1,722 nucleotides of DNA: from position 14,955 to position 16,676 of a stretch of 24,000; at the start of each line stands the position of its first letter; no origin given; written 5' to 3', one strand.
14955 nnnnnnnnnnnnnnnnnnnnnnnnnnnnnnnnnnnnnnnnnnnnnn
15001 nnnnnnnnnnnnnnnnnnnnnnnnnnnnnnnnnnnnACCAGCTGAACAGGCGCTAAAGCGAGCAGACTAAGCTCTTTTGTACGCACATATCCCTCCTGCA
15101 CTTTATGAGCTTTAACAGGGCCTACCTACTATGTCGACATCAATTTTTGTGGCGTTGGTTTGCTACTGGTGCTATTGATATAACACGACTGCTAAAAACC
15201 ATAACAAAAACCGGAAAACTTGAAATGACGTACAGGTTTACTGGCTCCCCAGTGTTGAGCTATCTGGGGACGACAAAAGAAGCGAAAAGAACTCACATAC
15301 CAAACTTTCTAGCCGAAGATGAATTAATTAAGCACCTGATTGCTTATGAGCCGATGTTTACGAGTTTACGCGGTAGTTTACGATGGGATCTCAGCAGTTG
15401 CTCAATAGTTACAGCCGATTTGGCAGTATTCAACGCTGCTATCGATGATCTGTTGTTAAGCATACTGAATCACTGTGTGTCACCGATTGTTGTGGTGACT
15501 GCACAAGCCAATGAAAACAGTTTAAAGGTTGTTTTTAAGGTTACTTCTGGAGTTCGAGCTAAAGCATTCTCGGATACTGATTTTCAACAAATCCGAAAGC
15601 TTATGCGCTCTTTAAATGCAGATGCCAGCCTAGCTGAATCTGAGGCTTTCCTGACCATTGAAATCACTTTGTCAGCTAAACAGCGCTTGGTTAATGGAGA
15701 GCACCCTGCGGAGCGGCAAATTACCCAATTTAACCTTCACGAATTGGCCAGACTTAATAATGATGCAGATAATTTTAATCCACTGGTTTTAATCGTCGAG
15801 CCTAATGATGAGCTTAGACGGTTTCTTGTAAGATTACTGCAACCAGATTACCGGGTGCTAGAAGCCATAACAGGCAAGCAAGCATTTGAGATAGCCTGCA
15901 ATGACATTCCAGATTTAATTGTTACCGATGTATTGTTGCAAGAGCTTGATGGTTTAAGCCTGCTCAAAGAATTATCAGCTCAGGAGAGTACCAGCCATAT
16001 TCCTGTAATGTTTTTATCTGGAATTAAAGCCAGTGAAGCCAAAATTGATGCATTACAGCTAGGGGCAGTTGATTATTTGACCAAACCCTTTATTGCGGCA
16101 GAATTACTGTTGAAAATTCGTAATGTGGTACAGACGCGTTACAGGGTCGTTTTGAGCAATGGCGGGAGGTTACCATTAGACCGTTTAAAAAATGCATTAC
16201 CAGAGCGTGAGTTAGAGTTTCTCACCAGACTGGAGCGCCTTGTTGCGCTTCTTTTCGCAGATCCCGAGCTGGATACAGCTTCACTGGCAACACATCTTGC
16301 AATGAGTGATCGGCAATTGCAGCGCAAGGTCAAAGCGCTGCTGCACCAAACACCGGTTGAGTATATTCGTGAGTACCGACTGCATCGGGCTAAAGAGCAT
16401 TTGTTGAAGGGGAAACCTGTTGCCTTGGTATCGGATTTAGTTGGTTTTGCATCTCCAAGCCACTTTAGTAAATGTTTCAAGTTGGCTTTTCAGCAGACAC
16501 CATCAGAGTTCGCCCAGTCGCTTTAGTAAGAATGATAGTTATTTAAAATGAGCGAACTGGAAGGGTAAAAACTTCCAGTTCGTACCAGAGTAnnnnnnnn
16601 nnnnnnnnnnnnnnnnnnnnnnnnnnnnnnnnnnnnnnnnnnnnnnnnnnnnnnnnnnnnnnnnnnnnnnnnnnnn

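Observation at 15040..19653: AT-rich, integrase-less islet inserted at the 3' end of the tRNA(CAU) gene downstream of rpoD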

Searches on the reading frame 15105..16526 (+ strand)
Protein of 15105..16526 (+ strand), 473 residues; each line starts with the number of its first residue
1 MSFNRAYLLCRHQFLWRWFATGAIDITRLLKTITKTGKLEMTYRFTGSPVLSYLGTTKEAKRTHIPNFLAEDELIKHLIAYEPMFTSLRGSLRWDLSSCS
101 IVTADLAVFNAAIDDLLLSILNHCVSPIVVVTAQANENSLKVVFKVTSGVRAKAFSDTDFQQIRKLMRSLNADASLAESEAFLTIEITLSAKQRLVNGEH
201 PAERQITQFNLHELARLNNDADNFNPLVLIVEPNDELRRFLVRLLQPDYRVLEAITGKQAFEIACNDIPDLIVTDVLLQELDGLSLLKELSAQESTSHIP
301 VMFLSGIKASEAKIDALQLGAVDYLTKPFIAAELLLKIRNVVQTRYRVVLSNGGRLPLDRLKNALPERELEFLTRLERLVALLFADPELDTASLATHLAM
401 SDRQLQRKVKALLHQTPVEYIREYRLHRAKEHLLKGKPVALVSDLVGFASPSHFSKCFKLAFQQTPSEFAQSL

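Call 7: search_protein_families(library=pfam, proteins=[window:15105-16526:+], max_evalue=0.01)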
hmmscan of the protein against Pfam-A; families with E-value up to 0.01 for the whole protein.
window:15105-16526:+ (473 aa): 3 families
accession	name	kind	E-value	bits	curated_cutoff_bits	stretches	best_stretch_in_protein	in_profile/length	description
PF12833.13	HTH_18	-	8e-23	81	33.6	1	394-471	1-79/80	Helix-turn-helix domain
PF00072.30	Response_reg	-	2.5e-22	79.6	30.2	1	228-338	1-110/111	Response regulator receiver domain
PF00165.29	HTH_AraC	-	7.3e-12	45.6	26.6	1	430-469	2-40/42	Bacterial regulatory helix-turn-helix proteins, AraC family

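Call 8: search_protein_families(library=padloc, proteins=[window:15105-16526:+], max_evalue=0.01)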
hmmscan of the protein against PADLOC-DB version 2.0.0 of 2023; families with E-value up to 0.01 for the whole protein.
window:15105-16526:+ (473 aa): 3 families
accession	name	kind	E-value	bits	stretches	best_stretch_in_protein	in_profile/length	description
PDLC04055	PD-T4-6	-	0.00079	16.3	1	191-344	335-485/496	-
PDLC01624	Cas11e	-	0.0024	16.7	1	358-410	68-117/125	CAS-I-E; effector_SS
PDLC01457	WYL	-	0.007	14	0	374-426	4-59/229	"CAS-I,CAS-II,CAS-III,CAS-IV,CAS-V,CAS-VI; associated_signaling"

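Call 9: search_protein_families(library=ncbifam, proteins=[window:15105-16526:+], max_evalue=0.01)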
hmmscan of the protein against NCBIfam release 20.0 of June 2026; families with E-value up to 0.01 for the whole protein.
window:15105-16526:+ (473 aa): 114 families (the best 25 are shown)
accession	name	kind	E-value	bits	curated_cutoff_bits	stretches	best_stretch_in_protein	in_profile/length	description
NF047465.1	hybrid_HK_LvrA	exception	8.4e-23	80.3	1200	1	206-345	448-587/819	hybrid histidine kinase/response regulator LvrA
TIGR02154.1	PhoB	equivalog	2.5e-21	76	296.2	1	227-344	4-122/226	phosphate regulon transcriptional regulator PhoB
NF045944.1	ResRegRpaBCyano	equivalog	1.1e-19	70.7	330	1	229-344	1-114/229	response regulator transcription factor RpaB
NF007135.0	PRK09581.1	equivalog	2.2e-19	69.6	474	1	240-343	18-121/457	PleD family two-component system response regulator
NF007820.0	PRK10529.1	equivalog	1.2e-17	64.1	325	1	228-342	4-116/225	two-component system response regulator KdpE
NF053854.1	RespRegPhoBBctds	equivalog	1.4e-17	63.8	270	1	228-344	1-117/225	two-component system response regulator PhoB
NF010430.0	PRK13856.1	equivalog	6.9e-17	62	344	1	228-351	4-126/241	two-component response regulator VirG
NF045505.1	RR_RssB_Pseudo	equivalog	1.6e-16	60.4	700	1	228-335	8-114/394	two-component system response regulator RssB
NF041733.1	resp_reg_CseB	equivalog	2.6e-15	56.4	350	1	228-344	3-117/228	two-component system response regulator CseB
NF007005.1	PRK09468.1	equivalog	3e-15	56.3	331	1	228-346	6-123/237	osmolarity response regulator transcription factor OmpR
NF045991.1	RespRegCtrARhodob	equivalog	4.5e-15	56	350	1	228-343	3-117/224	response regulator transcription factor CtrA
TIGR01387.1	cztR_silR_copR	subfamily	8.4e-15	55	279.2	1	228-343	1-115/218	heavy metal response regulator transcription factor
NF008378.0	PRK11173.1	equivalog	1.4e-14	54.1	334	1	226-344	4-120/238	two-component system response regulator ArcA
NF041734.1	resp_reg_RppA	equivalog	2.2e-14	53.4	250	1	228-342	3-118/229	two-component system response regulator RppA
NF012227.0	AdeR_RR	equivalog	3.8e-14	52.7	340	1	225-343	11-127/239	efflux system response regulator transcription factor AdeR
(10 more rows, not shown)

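Call 22: search_solved_structures(query=window:15105-16526:+, max_evalue=0.001)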
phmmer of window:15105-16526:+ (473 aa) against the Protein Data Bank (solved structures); distinct sequences matched with E-value up to 0.001: 210 (the best 60 are shown).
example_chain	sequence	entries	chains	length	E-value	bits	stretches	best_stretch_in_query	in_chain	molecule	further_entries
12aw_A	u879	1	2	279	4.3e-38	134.9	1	228-471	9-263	HYBRID TWO-COMPONENT SYSTEM PROTEIN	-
9g85_A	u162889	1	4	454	1.4e-22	83.8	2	229-350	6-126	Response regulator PleD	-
2wb4_A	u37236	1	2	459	1.5e-22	83.7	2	229-351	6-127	DIGUANYLATE CYCLASE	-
9g86_A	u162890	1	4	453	1.5e-22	83.7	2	230-350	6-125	Response regulator PleD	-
1w25_A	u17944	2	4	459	1.6e-22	83.6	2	230-351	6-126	STALKED-CELL DIFFERENTIATION CONTROLLING PROTEIN | RESPONSE REGULATOR PLED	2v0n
9dvt_R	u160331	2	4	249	1e-15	61.2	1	226-348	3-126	DNA-binding dual master transcriptional regulator RpaA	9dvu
3t6k_A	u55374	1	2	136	7.7e-15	58.3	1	228-343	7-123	Response regulator receiver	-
8fk2_A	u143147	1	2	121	1.1e-14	57.8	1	242-339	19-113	Putative response regulator CovR VicR-like protein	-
1ys6_A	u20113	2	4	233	1.2e-14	57.7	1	224-369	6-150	Transcriptional regulatory protein prrA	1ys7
6ont_A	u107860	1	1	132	2.4e-14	56.7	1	224-345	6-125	Two-component response regulator 1452 receiver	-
3eq2_A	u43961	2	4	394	4.9e-14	55.6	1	227-349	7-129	Probable two-component response regulator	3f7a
1nxo_A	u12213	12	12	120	1e-13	54.6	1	242-341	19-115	DNA-binding response regulator | Response regulator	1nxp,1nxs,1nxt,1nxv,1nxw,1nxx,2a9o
6eb7_A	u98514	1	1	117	1.2e-13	54.3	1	242-341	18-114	DNA-binding response regulator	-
1mvo_A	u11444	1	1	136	1.4e-13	54.2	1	225-343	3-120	PhoP response regulator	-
1zh2_A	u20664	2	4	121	3.4e-13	52.9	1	228-341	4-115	KDP operon transcriptional regulatory protein kdpE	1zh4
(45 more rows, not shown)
